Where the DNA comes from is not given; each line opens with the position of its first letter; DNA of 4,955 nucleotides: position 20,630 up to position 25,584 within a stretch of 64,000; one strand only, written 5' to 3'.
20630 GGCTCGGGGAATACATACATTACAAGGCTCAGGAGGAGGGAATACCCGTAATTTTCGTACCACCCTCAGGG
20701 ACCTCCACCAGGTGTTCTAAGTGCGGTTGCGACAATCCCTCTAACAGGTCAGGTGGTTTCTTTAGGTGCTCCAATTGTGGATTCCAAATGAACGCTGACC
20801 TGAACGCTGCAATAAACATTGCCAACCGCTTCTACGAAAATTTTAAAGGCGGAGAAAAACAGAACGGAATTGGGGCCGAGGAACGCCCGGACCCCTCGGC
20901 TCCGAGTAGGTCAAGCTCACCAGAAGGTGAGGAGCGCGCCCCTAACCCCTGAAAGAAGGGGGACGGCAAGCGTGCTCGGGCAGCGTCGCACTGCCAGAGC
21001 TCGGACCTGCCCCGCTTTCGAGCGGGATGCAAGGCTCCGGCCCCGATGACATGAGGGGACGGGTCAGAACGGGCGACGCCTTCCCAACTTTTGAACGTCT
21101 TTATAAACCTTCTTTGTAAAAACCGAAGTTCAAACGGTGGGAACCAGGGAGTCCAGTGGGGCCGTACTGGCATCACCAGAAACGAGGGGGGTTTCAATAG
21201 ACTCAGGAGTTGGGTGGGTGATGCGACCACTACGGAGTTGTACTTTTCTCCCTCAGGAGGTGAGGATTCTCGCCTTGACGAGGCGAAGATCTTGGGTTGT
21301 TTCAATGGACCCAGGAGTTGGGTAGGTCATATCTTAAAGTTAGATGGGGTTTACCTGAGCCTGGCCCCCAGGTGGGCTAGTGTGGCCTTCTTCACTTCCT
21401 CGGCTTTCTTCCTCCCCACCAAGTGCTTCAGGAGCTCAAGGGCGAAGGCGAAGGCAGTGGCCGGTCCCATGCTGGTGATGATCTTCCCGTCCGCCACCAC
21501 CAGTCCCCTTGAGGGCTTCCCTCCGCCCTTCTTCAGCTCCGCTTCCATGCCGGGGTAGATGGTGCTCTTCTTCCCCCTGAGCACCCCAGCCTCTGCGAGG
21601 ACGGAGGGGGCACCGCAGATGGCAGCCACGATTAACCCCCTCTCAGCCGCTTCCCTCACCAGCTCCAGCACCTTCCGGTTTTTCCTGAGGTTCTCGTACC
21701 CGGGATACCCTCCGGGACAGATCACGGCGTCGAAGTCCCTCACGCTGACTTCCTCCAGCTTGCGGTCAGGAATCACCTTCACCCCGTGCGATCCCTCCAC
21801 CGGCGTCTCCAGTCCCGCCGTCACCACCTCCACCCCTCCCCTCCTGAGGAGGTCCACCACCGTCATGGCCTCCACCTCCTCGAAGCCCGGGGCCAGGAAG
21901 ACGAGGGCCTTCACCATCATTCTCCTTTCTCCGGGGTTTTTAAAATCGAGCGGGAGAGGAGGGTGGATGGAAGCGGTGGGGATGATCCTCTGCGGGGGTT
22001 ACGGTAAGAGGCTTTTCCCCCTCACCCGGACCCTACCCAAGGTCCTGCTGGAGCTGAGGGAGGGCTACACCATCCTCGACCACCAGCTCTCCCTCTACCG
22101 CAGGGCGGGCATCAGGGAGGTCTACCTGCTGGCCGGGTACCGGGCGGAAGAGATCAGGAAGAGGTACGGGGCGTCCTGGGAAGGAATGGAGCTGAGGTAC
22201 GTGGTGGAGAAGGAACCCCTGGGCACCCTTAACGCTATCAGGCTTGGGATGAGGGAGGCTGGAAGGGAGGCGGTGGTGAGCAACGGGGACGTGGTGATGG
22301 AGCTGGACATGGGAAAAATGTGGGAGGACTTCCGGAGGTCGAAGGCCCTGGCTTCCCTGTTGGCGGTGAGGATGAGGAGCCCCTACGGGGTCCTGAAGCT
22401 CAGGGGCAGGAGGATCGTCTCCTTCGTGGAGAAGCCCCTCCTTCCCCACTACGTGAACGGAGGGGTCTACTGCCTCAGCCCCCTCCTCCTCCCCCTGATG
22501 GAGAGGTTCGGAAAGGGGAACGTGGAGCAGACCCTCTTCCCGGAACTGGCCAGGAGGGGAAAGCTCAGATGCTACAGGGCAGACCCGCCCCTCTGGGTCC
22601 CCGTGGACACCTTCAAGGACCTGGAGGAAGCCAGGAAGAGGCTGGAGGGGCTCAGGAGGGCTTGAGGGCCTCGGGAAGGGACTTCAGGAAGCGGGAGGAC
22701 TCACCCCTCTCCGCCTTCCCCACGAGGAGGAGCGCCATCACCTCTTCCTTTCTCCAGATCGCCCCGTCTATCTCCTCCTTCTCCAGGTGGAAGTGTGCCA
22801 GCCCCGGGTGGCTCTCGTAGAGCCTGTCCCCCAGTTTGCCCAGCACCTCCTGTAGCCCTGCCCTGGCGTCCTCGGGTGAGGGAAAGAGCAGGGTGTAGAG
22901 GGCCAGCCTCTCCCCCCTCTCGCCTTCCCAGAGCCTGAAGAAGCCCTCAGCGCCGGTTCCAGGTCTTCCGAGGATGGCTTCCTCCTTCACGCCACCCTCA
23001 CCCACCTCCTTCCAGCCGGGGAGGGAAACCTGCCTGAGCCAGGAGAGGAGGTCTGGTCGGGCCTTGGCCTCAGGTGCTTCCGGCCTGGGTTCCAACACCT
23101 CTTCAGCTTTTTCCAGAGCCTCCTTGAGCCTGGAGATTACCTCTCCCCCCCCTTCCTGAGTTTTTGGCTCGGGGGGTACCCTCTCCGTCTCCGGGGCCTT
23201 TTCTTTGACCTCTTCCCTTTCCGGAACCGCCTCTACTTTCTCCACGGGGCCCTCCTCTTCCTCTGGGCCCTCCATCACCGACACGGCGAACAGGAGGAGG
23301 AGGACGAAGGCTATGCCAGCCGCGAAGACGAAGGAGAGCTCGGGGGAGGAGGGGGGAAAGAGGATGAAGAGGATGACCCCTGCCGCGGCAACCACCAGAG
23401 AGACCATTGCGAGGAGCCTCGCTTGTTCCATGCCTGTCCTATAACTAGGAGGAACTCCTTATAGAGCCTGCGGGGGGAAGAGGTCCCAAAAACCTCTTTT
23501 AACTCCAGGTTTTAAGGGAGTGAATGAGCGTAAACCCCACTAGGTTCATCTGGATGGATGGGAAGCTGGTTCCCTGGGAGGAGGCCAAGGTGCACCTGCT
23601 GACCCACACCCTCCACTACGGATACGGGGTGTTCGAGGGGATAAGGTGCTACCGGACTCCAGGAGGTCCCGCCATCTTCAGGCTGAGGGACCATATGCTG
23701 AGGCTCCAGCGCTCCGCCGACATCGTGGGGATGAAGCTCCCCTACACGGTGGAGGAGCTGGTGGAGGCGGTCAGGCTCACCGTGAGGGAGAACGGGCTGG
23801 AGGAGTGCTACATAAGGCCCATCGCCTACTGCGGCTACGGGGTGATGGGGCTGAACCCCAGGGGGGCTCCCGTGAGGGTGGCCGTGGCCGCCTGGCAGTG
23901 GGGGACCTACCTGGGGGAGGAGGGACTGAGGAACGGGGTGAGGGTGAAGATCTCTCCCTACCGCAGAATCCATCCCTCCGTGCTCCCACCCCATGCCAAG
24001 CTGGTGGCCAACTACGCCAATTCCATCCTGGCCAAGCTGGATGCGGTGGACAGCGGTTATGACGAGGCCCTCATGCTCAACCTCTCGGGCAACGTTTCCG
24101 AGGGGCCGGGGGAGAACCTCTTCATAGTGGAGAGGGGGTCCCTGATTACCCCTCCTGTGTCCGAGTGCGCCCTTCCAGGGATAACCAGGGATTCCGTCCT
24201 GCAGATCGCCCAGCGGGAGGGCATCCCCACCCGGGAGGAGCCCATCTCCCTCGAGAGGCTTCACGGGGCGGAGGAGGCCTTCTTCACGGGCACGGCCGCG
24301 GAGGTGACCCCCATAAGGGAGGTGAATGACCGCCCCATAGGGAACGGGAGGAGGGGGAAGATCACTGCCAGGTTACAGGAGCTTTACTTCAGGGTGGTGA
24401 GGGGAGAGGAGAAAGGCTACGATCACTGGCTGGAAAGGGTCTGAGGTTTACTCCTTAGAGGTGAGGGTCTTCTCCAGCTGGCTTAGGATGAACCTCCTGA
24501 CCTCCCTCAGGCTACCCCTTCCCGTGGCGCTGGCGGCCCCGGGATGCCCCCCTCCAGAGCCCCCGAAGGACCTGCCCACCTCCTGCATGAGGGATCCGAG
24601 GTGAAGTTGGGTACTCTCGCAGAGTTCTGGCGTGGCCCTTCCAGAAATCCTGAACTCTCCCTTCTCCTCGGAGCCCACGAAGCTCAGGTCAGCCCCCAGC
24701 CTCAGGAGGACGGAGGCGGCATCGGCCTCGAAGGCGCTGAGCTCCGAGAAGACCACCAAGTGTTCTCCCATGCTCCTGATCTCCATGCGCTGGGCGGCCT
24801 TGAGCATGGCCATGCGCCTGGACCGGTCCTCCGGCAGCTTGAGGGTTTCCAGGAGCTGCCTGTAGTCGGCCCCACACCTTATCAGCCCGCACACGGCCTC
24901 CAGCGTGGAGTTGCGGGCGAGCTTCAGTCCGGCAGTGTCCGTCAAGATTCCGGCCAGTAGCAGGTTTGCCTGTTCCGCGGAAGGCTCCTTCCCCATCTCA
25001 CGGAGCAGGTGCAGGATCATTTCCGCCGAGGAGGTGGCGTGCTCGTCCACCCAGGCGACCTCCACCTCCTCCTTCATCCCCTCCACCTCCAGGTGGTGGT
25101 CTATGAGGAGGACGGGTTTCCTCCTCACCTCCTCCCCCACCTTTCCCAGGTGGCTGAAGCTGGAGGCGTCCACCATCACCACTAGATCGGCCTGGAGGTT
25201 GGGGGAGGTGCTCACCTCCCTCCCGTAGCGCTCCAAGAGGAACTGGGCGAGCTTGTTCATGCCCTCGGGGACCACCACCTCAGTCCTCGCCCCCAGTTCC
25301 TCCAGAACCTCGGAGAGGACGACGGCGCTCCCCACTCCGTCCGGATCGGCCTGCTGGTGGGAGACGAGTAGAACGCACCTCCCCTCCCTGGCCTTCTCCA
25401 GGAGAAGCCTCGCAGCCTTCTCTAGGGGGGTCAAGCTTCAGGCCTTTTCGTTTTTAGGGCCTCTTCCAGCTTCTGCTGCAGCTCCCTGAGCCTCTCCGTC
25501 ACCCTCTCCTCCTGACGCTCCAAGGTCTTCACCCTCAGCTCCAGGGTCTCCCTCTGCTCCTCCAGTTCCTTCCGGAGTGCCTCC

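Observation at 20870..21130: Dense hairpin cluster and anti-repeat-like complementarity downstream of tnpB (candidate omegaRNA/tracr)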

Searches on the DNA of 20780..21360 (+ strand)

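Call 54: search_rna_families(source=window, start=20780, end=21360, threshold=evalue, max_evalue=10)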
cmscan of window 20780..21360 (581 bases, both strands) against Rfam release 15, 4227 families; matches with E-value up to 10: 2.
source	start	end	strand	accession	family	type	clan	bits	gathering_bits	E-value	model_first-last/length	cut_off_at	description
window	20848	20914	-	RF02271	uc_338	Cis-reg;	-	10.7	120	5.9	1-180/180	no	TUC338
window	20863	20915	-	RF02353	BjrC68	Gene; sRNA;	-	10.4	39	9.5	1-82/82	no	Bradyrhizobiaceae sRNA BjrC68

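Call 58: search_dna_similar(query=window:21228-21298:+, collection=phages, mode=distant, max_evalue=10, max_rows=10)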
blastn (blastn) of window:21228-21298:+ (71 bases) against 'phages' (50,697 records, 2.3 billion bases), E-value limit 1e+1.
Records with a match: 1; places in all: 1; records where one place covers at least 80% of the query: 0.
Best place of each record, by identity: 80-90% 1.
By first word of the organism name: Dulem 1.
By host as written in the record: Varecia variegata 1.
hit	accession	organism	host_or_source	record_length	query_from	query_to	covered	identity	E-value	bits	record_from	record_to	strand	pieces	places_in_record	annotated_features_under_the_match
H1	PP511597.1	Dulem virus 32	Varecia variegata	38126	31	64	48%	82.9%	7e+0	34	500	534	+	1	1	terminase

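Call 67: build_rna_model(alignment_id=A5, structure=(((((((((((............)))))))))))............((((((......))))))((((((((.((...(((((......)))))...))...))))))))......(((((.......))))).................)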
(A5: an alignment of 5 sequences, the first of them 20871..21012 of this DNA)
Model R1 built from alignment A5 (5 sequences, 150 columns); structure: as given.
model positions 145; base pairs 37; branch points 3; effective number of sequences 1.2; information 0.589 bits per position. Calibrated on 0.2 Mb of random sequence (short: E-values are rough).
structure used (alignment columns):
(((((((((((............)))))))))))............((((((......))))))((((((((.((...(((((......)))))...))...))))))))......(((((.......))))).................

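Call 68: search_with_rna_model(model_id=R1, sources=[window, L001, L002, L003, L004, L005, L006, L007, L008, L009, L010, L011, L012, L013, L014, L015, L016, L017, L018, L019, L020, L021, L022, L023, L024, L025, L026, L027, L028, L029, L030, L031, L032, L033, L034, L035, L036, L037, L038, L039, L040, L041, L042, L043, L044, L045, L046, L047, L048, L049, L050, L051, L052, L053, L054, L055, L056, L057, L058, L059, L060, L061, L062, L063, L064, L065, L066, L067, L068, L069, L070, L071, L072, L073, L074, L075, L076, L077, L078, L079, L080, L081, L082, L083, L091, L092], max_evalue=1, make_alignment=true, show_alignments=0)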
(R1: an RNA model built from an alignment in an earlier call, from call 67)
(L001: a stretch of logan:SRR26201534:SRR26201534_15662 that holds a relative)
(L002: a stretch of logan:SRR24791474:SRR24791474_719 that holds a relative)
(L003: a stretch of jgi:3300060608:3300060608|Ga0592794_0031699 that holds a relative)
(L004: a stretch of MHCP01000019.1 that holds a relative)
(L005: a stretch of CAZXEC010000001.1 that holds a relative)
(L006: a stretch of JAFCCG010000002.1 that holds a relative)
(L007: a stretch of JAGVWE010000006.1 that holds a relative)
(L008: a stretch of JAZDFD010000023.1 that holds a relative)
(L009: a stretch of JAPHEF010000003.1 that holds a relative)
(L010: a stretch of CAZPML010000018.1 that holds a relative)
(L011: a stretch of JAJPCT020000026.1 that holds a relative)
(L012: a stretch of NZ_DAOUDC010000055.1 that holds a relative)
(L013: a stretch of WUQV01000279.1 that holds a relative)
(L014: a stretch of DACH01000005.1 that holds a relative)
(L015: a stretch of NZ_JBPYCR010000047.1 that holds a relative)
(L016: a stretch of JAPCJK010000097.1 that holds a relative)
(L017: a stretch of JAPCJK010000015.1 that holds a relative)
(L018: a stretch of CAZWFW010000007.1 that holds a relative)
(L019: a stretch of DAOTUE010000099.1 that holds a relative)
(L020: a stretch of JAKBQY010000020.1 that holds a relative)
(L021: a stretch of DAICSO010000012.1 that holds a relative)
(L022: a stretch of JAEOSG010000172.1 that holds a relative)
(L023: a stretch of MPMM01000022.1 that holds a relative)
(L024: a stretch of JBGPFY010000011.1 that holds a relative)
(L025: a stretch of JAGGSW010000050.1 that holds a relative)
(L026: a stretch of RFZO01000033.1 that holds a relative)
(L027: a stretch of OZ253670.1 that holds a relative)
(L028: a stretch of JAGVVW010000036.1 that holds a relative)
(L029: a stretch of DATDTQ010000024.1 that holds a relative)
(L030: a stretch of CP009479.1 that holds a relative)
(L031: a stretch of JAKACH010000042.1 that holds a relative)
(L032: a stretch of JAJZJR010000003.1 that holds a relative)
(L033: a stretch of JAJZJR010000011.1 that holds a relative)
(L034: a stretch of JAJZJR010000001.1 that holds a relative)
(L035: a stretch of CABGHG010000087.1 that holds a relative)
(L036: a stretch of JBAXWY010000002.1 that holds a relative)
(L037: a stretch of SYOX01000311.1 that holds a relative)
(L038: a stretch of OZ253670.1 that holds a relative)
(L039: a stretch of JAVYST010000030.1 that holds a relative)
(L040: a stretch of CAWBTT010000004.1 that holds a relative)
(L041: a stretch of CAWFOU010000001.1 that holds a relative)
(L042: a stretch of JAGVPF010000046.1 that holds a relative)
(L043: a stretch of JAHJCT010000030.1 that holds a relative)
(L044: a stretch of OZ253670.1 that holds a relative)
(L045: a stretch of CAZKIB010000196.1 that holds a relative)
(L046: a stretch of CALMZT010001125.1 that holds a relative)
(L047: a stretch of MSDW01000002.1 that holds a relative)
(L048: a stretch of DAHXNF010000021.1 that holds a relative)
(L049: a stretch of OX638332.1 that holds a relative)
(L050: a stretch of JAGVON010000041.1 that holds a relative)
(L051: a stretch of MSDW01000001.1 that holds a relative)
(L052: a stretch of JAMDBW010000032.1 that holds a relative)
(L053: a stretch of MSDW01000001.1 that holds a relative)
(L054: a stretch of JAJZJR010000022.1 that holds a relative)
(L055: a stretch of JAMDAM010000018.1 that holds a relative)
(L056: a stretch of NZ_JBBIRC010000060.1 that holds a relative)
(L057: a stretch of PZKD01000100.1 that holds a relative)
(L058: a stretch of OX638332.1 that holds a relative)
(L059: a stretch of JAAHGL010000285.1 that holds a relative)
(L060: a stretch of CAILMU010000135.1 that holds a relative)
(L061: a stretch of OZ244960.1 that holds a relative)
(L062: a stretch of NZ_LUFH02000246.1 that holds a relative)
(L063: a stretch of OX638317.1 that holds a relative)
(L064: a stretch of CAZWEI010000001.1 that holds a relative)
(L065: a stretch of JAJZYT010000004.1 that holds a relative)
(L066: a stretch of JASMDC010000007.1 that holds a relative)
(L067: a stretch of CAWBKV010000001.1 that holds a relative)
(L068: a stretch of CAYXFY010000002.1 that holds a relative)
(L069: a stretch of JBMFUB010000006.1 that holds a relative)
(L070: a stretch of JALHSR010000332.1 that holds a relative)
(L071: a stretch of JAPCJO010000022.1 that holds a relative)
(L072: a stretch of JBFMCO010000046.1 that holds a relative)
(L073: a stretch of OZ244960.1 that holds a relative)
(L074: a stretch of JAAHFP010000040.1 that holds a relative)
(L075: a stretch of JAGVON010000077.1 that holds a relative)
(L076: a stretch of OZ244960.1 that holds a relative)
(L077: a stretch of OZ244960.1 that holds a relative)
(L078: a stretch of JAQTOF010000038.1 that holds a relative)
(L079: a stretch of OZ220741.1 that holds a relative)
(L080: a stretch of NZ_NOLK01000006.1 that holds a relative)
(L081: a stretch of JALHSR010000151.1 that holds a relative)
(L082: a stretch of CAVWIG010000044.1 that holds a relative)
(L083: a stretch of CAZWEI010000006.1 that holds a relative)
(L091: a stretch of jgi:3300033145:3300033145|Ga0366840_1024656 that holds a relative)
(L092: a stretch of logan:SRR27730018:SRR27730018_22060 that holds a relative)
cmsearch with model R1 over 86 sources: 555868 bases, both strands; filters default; matches with E-value up to 1: 5.
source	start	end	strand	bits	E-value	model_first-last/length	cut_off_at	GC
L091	7248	7392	+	158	5.7e-32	1-145/145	no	0.71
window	20871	21012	+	156.6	1.1e-31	1-145/145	no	0.69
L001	6639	6778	+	146.5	1.8e-29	1-145/145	no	0.63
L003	2000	2148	+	135.3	4.7e-27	1-145/145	no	0.6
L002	6611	6758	+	125.8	5.5e-25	1-145/145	no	0.73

Alignment A6: 5 matches aligned to the model, 150 columns, each read 5' to 3' on its own strand. Consensus structure (alignment columns), stored with it:
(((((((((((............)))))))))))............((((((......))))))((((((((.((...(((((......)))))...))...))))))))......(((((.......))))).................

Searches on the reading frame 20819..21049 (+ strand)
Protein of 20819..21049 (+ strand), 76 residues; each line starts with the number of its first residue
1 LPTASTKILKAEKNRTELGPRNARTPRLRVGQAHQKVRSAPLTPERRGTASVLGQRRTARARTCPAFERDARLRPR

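Call 84: search_protein_families(library=pfam, proteins=[window:20819-21049:+], max_evalue=0.01)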
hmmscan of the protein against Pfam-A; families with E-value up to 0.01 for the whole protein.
window:20819-21049:+ (76 aa): 0 families

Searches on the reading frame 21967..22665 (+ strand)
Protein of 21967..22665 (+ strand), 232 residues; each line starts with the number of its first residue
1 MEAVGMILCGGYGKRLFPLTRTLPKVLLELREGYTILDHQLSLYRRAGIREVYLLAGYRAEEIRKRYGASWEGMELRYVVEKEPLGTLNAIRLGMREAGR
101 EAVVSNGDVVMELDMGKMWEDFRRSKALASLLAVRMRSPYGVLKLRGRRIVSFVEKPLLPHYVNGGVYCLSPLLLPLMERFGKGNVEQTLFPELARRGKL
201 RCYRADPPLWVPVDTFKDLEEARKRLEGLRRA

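Call 56: search_protein_families(library=pfam, proteins=[window:21967-22665:+], max_evalue=0.001)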
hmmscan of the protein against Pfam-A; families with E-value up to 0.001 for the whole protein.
window:21967-22665:+ (232 aa): 2 families
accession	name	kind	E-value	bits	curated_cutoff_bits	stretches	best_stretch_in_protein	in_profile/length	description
PF00483.29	NTP_transferase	-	3e-29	102.8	21.2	1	5-225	2-241/245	Nucleotidyl transferase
PF12804.13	NTP_transf_3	-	1.2e-09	39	27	1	5-130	1-119/160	MobA-like NTP transferase domain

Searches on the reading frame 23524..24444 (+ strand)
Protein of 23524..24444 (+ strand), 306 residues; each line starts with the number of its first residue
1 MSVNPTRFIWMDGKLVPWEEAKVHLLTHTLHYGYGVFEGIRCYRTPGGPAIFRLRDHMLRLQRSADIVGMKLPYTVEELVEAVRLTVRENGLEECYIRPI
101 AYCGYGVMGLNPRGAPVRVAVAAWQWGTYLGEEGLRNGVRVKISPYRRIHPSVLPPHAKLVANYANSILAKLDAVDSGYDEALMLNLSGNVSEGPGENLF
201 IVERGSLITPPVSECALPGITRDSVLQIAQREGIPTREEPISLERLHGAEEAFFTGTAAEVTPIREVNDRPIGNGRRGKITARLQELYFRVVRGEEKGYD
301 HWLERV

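Call 56: search_protein_families(library=pfam, proteins=[window:23524-24444:+], max_evalue=0.001)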
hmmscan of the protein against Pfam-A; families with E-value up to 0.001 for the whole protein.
window:23524-24444:+ (306 aa): 1 family
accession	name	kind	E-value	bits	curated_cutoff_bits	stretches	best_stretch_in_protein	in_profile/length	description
PF01063.24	Aminotran_4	-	1.4e-52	179.2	28.5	1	35-267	1-223/223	Amino-transferase class IV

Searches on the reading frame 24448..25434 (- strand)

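Call 56: search_protein_families(library=pfam, proteins=[window:24448-25434:-], max_evalue=0.001)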
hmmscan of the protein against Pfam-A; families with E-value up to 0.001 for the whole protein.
window:24448-25434:- (328 aa): 2 families
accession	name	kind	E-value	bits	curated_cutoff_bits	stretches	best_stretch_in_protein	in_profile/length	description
PF01368.27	DHH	-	3.8e-16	60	28.1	1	21-163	2-125/125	DHH family, N-terminal domain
PF02272.25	DHHA1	-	1.1e-08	35.8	25.9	1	247-316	30-96/102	DHHA1 domain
